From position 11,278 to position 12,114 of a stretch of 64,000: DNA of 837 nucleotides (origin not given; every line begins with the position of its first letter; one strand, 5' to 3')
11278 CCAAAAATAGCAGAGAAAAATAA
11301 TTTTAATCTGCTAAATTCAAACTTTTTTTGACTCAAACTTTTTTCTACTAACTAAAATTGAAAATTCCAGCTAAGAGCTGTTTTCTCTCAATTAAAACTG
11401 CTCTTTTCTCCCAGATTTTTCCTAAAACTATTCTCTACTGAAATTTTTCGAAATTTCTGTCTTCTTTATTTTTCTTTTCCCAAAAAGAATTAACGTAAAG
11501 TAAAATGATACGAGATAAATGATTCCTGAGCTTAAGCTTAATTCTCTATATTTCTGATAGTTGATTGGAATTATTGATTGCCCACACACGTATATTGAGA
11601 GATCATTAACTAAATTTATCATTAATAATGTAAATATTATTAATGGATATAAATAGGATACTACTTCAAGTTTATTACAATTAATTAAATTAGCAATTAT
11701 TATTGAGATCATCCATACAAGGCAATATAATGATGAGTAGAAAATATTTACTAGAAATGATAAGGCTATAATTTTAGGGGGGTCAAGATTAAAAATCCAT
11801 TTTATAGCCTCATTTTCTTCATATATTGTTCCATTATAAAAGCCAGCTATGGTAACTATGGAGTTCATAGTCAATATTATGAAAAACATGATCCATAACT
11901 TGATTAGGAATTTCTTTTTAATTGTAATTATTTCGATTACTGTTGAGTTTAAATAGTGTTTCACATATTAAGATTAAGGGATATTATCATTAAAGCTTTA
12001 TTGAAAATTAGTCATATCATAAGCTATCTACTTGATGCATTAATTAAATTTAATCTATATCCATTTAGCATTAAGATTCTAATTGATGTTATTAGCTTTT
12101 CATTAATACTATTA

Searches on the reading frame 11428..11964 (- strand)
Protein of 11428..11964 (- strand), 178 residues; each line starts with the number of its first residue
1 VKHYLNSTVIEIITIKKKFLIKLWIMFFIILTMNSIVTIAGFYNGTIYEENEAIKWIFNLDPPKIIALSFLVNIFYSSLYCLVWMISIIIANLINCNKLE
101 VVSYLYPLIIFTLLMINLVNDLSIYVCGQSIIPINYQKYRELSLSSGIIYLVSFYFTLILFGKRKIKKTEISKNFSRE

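Call 79: search_protein_families(library=ncbifam, proteins=[window:11428-11964:-], max_evalue=0.001)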
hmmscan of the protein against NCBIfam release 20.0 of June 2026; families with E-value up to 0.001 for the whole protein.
window:11428-11964:- (178 aa): 0 families
